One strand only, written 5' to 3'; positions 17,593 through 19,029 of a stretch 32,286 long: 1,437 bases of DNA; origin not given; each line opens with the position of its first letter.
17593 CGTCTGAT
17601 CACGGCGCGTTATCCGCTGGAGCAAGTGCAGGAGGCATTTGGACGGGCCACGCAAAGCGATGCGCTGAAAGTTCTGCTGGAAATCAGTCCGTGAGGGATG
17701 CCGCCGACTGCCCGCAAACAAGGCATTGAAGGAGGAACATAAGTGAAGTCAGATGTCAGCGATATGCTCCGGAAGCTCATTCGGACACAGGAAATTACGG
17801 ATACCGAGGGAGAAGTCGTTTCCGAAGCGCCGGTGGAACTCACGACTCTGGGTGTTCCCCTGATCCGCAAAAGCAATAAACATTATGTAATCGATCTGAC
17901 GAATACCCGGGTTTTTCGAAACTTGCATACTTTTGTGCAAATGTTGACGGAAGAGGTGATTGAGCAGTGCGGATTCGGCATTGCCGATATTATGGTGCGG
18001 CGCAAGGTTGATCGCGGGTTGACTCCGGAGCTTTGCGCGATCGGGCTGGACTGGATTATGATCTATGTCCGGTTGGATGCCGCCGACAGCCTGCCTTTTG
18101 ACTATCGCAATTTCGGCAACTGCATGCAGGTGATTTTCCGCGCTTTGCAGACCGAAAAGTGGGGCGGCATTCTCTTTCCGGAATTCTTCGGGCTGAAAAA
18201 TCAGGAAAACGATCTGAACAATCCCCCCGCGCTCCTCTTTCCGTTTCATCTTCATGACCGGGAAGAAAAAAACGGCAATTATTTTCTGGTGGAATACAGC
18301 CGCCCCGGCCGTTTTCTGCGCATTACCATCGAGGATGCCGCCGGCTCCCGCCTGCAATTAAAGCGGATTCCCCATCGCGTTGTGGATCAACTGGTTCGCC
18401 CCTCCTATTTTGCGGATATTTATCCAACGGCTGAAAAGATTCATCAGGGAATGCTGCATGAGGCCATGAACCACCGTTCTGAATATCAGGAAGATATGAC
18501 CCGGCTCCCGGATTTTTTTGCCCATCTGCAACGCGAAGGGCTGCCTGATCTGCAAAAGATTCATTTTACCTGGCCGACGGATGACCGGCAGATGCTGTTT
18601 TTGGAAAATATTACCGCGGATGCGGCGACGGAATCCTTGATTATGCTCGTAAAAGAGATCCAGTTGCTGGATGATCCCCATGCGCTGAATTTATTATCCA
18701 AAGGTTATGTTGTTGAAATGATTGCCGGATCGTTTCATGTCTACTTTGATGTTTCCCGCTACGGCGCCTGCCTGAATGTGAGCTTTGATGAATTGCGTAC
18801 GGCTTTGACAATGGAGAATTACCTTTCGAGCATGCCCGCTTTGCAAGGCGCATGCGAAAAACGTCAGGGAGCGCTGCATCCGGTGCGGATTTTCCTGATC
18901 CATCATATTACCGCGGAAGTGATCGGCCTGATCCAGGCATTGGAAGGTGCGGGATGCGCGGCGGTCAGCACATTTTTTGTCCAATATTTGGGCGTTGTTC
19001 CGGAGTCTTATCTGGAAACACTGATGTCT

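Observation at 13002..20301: Unassigned five-gene module: DNA-binding cyclase divergent from a MinD-like / HAMP-sensor / dehydrogenase / SAHH-like operon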

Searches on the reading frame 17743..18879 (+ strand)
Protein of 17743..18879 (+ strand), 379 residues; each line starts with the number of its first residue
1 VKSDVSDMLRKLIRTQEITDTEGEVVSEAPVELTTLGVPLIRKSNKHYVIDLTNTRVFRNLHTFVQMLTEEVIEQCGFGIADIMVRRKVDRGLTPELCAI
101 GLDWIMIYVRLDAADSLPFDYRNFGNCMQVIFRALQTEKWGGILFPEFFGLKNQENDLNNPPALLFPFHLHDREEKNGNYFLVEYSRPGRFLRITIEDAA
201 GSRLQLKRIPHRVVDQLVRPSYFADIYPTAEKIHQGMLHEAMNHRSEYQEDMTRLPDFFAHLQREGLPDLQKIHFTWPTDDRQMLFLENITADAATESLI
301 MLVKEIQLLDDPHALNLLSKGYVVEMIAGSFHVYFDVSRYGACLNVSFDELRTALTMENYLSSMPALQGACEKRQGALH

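Call 33: predict_structure(alignment_id=A2)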
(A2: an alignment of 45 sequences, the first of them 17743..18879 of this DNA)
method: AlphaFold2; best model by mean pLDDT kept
length: 379 residues; sequences in the alignment: 45
mean_pLDDT: 87.8   pTM: 0.83
mean pLDDT of the five models: 87.8, 87.6, 87.6, 86.8, 85.6
residues with pLDDT >= 90: 251; 70-90: 78; 50-70: 42; < 50: 8
segments of 3 or more residues with pLDDT < 50: 22-27
pLDDT, mean of each block of 10 residues (from residue 1): 63 61 49 86 95 95 96 93 96 94 97 92 95 95 94 73 93 78 95 94 85 90 93 94 92 97 96 91 63 77 96 96 95 95 95 83 88 76
secondary structure, 60 per line:
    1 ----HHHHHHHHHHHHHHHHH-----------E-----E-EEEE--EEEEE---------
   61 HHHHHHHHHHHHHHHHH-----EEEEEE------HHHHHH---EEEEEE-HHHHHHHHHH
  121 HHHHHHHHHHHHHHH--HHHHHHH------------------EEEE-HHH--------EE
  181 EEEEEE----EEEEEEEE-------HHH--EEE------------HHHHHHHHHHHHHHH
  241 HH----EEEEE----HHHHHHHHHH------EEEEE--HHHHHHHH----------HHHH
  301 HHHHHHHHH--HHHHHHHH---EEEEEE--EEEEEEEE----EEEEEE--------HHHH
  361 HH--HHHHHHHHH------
elements in order: H5-21 E41-44 E47-51 H61-77 E83-88 H95-100 E104-109 H111-135 H138-144 E163-166 E179-186 E191-198 E211-213 H226-242 E247-251 H256-265 E272-276 H279-286 H297-309 H312-319 E323-328 E331-338 E343-348 H357-362 H365-373

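Call 35: fold_search(model_id=the predicted structure, library=pdb)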
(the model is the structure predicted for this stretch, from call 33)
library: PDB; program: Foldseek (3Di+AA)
matches with E <= 10: 265; with E <= 0.001: 0
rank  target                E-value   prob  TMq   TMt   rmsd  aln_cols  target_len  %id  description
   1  1sp8_B                2.2e-02  0.09  0.09  0.09  21.1       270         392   10  4-Hydroxyphenylpyruvate Dioxygenase (released 2004-09-21)
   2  3zgj_A                2.6e-02  0.07  0.08  0.08  19.2       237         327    8  S221M V223F Y359A mutant of 4-Hydroxymandelate synthase from Streptomyces coelicolor (released 2013-10-30)
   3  1sp8_D                4.4e-02  0.08  0.09  0.08  21.3       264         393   11  4-Hydroxyphenylpyruvate Dioxygenase (released 2004-09-21)
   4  7yvv                  6.6e-02  0.06  0.08  0.08  20.5       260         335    8  AcmP1, R-4-hydroxymandelate synthase (released 2023-09-06)
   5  1sp8_A                7.9e-02  0.06  0.09  0.09  20.6       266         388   10  4-Hydroxyphenylpyruvate Dioxygenase (released 2004-09-21)
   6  3zgj_B                8.9e-02  0.06  0.08  0.08  21.5       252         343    9  S221M V223F Y359A mutant of 4-Hydroxymandelate synthase from Streptomyces coelicolor (released 2013-10-30)
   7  2r5v_A                1.1e-01  0.06  0.09  0.09  20.6       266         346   10  Hydroxymandelate Synthase Crystal Structure (released 2008-03-18)
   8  9koy_A                1.1e-01  0.06  0.09  0.09  19.7       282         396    9  Crystal structure of Oryza sativa HPPD complexed with iptriazopyrid (released 2025-06-25)
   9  8xqv_A                1.4e-01  0.04  0.09  0.09  19.0       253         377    7  Crystal structure of AtHPPD-YH23025 complex (released 2025-01-15)
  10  9ebw_A                1.9e-01  0.06  0.09  0.08  24.8       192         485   10  Chimeric fluorescence biosensor formed from a lactate-binding protein and GFP, bound to lactate (released 2025-03-19)
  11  5yy7_A                1.9e-01  0.02  0.08  0.08  22.6       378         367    6  Crystal structure of Arabidopsis thaliana HPPD complexed with Benquitrione (released 2019-01-16)
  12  2r5v_B                2.0e-01  0.04  0.08  0.09  22.6       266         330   12  Hydroxymandelate Synthase Crystal Structure (released 2008-03-18)
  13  1sp8_C                2.0e-01  0.04  0.09  0.09  20.8       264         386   10  4-Hydroxyphenylpyruvate Dioxygenase (released 2004-09-21)
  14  3hj4_B                2.1e-01  0.07  0.13  0.13  16.6       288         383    8  Minor Editosome-Associated TUTase 1 (released 2010-05-12)
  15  9kp0_B                2.1e-01  0.06  0.09  0.08  22.3       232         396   11  Crystal structure of Oryza sativa HPPD (released 2025-06-25)
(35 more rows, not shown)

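Call 51: search_protein_representatives(alignment_id=A3)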
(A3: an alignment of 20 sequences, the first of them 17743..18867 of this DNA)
Query: 20 sequences, 368 profile positions. Proteins with E-value up to 0.001 (for the whole library): 108; up to 1e-10: 96; up to 1e-30: 72. The best 108 are listed.
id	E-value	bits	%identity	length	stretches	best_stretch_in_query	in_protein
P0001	3.7e-153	526.0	-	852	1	1-367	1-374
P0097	2.8e-139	480.3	-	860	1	1-367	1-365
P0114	6.0e-139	479.3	-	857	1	2-367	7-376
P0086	2.4e-135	467.4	-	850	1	2-367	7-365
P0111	1.3e-133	461.7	-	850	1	2-367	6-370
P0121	7.2e-133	459.3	-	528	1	2-366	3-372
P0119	7.7e-124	429.6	-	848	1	3-364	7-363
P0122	8.8e-116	403.0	-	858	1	5-366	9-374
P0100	3.0e-115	401.3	-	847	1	14-363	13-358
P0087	4.6e-113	394.1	-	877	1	3-364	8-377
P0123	1.7e-110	385.6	-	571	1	3-366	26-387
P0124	5.3e-110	384.0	-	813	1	41-366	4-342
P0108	2.5e-104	365.4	-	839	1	2-366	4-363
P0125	4.4e-102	358.0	-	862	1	28-366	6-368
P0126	5.0e-100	351.2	-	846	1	2-366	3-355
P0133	2.0e-76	273.5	-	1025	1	23-366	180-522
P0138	4.6e-72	259.2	-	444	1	11-366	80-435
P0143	1.9e-66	240.7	-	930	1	39-365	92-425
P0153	3.9e-59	216.7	-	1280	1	24-365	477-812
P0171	1.5e-43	165.4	-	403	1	33-346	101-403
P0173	3.3e-43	164.3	-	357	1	24-277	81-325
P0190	2.1e-22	95.8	-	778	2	214-359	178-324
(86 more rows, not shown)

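Call 52: search_protein_families(library=pfam, proteins=[P0133, P0143, P0153, P0138, P0171, P0173, P0190], max_evalue=0.01)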
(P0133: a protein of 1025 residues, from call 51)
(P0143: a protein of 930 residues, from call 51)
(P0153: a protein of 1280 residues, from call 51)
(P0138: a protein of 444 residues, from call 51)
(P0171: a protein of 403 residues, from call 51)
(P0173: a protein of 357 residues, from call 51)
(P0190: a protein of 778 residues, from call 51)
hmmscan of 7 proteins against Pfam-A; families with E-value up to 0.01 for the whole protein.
P0133 (1025 aa): 0 families

P0143 (930 aa): 0 families

P0153 (1280 aa): 2 families
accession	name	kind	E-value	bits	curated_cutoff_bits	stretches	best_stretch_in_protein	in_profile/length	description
PF08240.17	ADH_N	-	8.3e-08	32.9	23.5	1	52-155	2-104/104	Alcohol dehydrogenase GroES-like domain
PF00107.32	ADH_zinc_N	-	0.0071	16.7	31.8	0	214-273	16-81/129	Zinc-binding dehydrogenase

P0138 (444 aa): 1 family
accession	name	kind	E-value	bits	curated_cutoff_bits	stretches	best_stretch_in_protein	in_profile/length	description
PF00873.25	ACR_tran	-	4.4e-05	21.8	28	1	10-83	338-411/1021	AcrB/AcrD/AcrF family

P0171 (403 aa): 0 families

P0173 (357 aa): 0 families

P0190 (778 aa): 0 families
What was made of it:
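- A natural ADH-BIG fusion exists (calls 51, 52).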
